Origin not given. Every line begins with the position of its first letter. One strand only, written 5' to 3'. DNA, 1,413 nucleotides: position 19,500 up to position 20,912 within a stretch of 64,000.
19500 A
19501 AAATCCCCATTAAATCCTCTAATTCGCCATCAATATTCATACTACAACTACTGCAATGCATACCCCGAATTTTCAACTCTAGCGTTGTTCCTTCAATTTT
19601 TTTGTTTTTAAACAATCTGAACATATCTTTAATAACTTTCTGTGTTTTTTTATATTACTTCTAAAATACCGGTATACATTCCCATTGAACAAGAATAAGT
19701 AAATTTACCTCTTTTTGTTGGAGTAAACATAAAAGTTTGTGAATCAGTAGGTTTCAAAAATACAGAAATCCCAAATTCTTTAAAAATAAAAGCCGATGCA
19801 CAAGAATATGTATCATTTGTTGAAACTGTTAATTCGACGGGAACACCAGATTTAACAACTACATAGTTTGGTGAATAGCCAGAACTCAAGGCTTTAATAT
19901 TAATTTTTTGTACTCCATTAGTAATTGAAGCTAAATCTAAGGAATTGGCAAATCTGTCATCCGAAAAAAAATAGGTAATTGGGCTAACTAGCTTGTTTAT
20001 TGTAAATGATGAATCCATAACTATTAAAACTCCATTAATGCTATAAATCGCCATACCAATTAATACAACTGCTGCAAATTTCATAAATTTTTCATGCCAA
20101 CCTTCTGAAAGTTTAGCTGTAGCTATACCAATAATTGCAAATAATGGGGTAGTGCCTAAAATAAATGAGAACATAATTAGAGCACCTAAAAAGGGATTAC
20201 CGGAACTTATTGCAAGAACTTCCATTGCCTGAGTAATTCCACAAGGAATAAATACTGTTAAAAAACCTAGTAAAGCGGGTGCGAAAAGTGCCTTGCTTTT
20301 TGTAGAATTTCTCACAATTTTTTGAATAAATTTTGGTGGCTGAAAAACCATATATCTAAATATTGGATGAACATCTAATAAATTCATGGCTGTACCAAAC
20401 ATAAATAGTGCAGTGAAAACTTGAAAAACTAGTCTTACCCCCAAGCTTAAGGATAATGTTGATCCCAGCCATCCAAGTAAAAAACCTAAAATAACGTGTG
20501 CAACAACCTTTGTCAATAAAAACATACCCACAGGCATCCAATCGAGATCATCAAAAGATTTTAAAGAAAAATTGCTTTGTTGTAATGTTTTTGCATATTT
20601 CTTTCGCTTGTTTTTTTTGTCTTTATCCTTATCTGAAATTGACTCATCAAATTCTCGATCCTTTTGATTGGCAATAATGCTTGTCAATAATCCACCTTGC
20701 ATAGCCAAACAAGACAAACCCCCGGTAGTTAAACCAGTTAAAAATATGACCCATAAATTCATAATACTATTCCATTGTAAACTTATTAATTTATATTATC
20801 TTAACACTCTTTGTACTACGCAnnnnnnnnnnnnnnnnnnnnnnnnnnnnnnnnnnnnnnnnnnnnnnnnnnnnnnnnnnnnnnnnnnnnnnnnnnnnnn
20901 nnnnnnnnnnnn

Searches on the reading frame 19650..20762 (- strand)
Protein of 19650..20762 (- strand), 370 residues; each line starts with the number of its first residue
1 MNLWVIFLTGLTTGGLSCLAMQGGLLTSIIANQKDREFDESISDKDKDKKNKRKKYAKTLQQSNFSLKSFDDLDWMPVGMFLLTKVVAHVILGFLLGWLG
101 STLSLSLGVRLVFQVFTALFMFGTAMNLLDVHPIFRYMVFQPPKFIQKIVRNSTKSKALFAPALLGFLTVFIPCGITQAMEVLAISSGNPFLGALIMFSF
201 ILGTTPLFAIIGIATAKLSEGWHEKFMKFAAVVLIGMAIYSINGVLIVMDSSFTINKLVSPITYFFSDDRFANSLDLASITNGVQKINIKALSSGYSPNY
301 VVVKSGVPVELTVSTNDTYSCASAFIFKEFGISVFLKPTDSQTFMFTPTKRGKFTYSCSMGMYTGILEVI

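Call 6: search_protein_families(library=pfam, proteins=[window:19650-20762:-], max_evalue=0.01)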
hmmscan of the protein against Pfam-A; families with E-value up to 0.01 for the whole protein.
window:19650-20762:- (370 aa): 2 families
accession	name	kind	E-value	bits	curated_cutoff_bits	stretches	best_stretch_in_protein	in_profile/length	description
PF13386.12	DsbD_2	-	1.7e-27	97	24.9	1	6-240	2-199/199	Cytochrome C biogenesis protein transmembrane region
PF13473.12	Cupredoxin_1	-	3.7e-12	46.6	27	1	281-366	17-101/104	Cupredoxin-like domain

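Call 7: search_protein_families(library=ncbifam, proteins=[window:19650-20762:-], max_evalue=0.01)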
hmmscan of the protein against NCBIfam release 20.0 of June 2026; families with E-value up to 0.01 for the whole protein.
window:19650-20762:- (370 aa): 4 families
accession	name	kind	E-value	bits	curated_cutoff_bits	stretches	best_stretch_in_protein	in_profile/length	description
TIGR03096.1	nitroso_cyanin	equivalog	1.8e-06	27.8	142.85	1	282-360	44-120/135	nitrosocyanin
NF041074.2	quin_ox_SoxA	equivalog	0.00058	19.7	110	1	275-359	52-137/154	proton pump complex quinol oxidase subunit SoxA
TIGR04246.1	nitrous_NosZ_Gp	equivalog_domain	0.0012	17.2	625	1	286-359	486-560/578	Sec-dependent nitrous-oxide reductase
NF052460.1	L-NosZ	equivalog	0.0029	16.2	700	1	281-360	375-463/480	clade III lactonase-type nitrous-oxide reductase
